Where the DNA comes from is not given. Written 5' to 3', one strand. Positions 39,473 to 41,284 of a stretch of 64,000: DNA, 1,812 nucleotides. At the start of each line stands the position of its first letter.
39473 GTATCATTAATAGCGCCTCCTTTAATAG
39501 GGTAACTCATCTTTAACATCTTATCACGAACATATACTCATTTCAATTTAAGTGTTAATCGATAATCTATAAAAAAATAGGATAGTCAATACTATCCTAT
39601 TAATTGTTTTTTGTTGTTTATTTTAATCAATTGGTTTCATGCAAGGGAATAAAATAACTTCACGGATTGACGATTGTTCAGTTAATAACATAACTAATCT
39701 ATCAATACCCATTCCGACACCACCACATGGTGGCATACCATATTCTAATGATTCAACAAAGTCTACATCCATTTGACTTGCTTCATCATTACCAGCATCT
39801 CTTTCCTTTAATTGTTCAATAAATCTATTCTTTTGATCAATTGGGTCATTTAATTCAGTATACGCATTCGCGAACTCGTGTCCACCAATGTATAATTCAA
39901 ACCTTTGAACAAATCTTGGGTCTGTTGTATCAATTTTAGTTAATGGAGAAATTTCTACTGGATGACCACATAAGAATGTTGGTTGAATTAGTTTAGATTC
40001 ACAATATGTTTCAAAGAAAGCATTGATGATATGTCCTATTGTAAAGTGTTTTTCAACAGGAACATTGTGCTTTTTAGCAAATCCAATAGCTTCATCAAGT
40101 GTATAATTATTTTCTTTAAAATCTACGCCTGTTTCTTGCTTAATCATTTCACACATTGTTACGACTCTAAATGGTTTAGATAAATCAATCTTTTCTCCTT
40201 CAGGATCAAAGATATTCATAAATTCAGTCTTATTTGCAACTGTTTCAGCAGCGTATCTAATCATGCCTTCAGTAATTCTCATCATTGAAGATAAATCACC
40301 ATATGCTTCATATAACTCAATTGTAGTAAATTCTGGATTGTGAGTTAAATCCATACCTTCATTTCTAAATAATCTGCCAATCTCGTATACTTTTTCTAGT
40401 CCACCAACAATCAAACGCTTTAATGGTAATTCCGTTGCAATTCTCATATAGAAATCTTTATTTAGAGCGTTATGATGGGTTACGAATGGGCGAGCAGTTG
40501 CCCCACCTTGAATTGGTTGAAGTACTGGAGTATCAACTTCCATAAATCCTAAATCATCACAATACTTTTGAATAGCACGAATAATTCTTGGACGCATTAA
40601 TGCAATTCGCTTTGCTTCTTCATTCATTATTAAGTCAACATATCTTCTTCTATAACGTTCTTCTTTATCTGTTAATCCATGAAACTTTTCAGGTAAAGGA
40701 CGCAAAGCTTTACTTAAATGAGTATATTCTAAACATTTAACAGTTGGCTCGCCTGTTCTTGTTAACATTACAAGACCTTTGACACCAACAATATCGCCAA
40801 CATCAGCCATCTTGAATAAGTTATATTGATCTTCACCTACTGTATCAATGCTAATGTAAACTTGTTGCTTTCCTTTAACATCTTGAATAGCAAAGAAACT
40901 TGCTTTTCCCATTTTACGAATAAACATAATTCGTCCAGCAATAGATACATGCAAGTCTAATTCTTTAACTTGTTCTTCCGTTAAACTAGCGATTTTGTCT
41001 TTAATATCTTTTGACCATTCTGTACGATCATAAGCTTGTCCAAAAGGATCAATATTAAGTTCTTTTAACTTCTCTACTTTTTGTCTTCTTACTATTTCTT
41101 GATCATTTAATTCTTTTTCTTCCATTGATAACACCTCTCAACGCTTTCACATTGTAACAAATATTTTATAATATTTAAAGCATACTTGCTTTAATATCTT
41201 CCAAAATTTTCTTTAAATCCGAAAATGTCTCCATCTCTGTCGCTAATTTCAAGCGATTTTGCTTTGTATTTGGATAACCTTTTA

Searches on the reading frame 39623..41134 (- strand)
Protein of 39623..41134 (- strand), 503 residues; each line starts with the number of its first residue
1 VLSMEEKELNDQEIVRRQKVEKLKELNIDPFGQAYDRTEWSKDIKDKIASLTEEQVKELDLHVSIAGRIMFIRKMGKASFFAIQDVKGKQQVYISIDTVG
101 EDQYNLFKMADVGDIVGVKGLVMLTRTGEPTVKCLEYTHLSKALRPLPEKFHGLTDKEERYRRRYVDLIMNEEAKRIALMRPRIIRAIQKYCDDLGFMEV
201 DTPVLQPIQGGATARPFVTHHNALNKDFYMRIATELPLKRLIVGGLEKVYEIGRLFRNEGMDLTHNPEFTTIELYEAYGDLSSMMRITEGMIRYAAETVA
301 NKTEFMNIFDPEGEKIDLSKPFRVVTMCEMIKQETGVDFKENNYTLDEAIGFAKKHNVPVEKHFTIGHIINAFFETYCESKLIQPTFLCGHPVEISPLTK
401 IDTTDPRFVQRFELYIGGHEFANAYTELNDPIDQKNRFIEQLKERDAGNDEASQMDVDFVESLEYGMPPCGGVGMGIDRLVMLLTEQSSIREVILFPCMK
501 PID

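Call 91: find_homologous_proteins(query=window:39623-41134:-, max_evalue=1e-150)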
Query window:39623-41134:- (503 aa): 7715 proteins with E <= 1e-150 among 8000 candidates; the best 120 are listed.
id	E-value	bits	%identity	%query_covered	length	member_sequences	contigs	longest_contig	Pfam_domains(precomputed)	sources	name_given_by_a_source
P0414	0.0e+0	1140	100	99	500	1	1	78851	PF01409.26,PF01336.32,PF00152.26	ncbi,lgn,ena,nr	ncbi:MAG: lysine--tRNA ligase [Erysipelotrichales bacterium]|nr:lysine--tRNA ligase [Erysipelotricha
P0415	0.0e+0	1094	96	99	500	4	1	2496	PF01409.26,PF01336.32,PF00152.26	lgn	-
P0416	0.0e+0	1089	94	99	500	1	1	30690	PF01409.26,PF01336.32,PF00152.26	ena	-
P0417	0.0e+0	1049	91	99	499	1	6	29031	PF01409.26,PF01336.32,PF00152.26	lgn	-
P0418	0.0e+0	1045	91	99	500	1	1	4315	PF01409.26,PF01336.32,PF00152.26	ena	-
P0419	0.0e+0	1041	90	99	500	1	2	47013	PF01409.26,PF01336.32,PF00152.26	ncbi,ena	-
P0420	0.0e+0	1013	87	99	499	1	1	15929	PF01409.26,PF01336.32,PF00152.26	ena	-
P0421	2.3e-298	1007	87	99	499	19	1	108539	PF01336.32,PF00152.26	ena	-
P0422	1.5e-296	1001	85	99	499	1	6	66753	PF01409.26,PF01336.32,PF00152.26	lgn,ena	-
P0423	4.5e-296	1000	86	99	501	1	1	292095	PF01409.26,PF01336.32,PF00152.26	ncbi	-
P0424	7.1e-296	999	86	99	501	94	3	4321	PF01409.26,PF01336.32,PF00152.26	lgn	-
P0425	1.4e-295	998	86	99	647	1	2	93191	PF01409.26,PF01336.32,PF01588.27,PF00152.26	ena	-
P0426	7.3e-293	989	84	99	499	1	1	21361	PF01336.32,PF00152.26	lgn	-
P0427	1.2e-292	989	84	99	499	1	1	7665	PF01336.32,PF00152.26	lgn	-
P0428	3.8e-291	984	84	99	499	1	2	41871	PF01336.32,PF00152.26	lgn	-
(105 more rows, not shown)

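Call 92: find_encoding_contigs(protein=P0415, flank=4000, max_places=2)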
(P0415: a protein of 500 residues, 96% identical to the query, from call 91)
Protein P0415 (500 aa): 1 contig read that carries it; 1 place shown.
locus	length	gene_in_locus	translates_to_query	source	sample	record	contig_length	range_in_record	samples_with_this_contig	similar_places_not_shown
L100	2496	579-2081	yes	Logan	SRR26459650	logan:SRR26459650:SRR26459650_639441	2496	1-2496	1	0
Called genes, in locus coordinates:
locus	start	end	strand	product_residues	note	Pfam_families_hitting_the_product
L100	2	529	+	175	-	?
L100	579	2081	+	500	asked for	PF01336:tRNA_anti-codon, PF00152:tRNA-synt_2, PF01409:tRNA-synt_2d (faint)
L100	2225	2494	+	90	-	?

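Call 93: find_encoding_contigs(protein=P0417, flank=4000, max_places=2)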
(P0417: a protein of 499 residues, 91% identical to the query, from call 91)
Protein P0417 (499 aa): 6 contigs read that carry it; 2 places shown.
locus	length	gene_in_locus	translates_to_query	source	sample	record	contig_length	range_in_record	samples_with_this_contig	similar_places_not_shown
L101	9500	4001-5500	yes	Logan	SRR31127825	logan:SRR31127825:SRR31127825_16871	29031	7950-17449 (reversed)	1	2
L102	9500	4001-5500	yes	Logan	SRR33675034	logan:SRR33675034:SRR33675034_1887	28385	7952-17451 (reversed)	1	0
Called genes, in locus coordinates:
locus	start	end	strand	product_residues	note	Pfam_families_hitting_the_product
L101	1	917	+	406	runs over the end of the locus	PF01171:ATP_bind_3, PF11734:TilS_C (weak)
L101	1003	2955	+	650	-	PF06480:FtsH_ext (weak), PF00004:AAA, PF17862:AAA_lid_3, PF01434:Peptidase_M41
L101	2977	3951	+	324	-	PF01207:Dus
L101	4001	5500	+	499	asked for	PF01336:tRNA_anti-codon, PF00152:tRNA-synt_2, PF01409:tRNA-synt_2d (faint)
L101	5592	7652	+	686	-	PF00724:Oxidored_FMN, PF07992:Pyr_redox_2 (weak), PF13434:Lys_Orn_oxgnase (faint), PF00890:FAD_binding_2 (faint), PF07992:Pyr_redox_2, PF13450:NAD_binding_8 (weak), PF13738:Pyr_redox_3 (weak), PF00070:Pyr_redox, +3 more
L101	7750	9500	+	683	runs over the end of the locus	PF02861:Clp_N, PF05621:TniB (weak), PF13191:AAA_16, PF00004:AAA, PF17871:AAA_lid_9, PF07724:AAA_2, PF00004:AAA, PF07728:AAA_5, +12 more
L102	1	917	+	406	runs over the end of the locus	PF01171:ATP_bind_3, PF11734:TilS_C (weak)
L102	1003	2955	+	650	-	PF06480:FtsH_ext (weak), PF00004:AAA, PF17862:AAA_lid_3, PF01434:Peptidase_M41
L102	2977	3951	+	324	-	PF01207:Dus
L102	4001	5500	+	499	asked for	PF01336:tRNA_anti-codon, PF00152:tRNA-synt_2, PF01409:tRNA-synt_2d (faint)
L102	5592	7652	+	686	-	PF00724:Oxidored_FMN, PF07992:Pyr_redox_2 (weak), PF13434:Lys_Orn_oxgnase (faint), PF00890:FAD_binding_2 (faint), PF07992:Pyr_redox_2, PF13450:NAD_binding_8 (weak), PF13738:Pyr_redox_3 (weak), PF00070:Pyr_redox, +4 more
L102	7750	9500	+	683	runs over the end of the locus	PF02861:Clp_N, PF05621:TniB (weak), PF13191:AAA_16, PF00004:AAA, PF17871:AAA_lid_9, PF07724:AAA_2, PF00004:AAA, PF07728:AAA_5, +12 more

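Call 94: find_encoding_contigs(protein=P0419, flank=4000, max_places=2)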
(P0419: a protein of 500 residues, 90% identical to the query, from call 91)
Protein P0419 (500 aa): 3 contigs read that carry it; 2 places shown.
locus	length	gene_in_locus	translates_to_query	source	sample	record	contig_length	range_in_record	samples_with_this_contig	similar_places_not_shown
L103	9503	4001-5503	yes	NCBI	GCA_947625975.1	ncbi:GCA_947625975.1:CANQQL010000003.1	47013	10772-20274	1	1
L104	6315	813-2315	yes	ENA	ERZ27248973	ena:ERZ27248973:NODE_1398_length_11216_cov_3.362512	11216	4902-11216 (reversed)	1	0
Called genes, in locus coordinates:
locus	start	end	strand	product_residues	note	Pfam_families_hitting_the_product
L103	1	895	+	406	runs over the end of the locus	PF01171:ATP_bind_3, PF11734:TilS_C (weak)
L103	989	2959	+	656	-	PF00004:AAA, PF17862:AAA_lid_3, PF01434:Peptidase_M41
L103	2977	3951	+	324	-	PF01207:Dus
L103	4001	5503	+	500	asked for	PF01336:tRNA_anti-codon, PF00152:tRNA-synt_2, PF01409:tRNA-synt_2d (faint)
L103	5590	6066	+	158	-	-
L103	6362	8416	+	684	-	PF02861:Clp_N, PF13191:AAA_16, PF00004:AAA, PF17871:AAA_lid_9, PF00158:Sigma54_activat, PF07724:AAA_2, PF00004:AAA, PF07728:AAA_5, +12 more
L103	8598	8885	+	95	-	PF01250:Ribosomal_S6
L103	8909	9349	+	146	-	PF00436:SSB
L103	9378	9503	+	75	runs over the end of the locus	PF01084:Ribosomal_S18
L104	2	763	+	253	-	?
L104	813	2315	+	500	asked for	PF01336:tRNA_anti-codon, PF00152:tRNA-synt_2, PF01409:tRNA-synt_2d (faint)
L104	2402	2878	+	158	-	-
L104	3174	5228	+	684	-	PF02861:Clp_N, PF13191:AAA_16, PF00004:AAA, PF17871:AAA_lid_9, PF00158:Sigma54_activat, PF07724:AAA_2, PF00004:AAA, PF07728:AAA_5, +12 more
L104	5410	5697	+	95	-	PF01250:Ribosomal_S6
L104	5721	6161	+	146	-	PF00436:SSB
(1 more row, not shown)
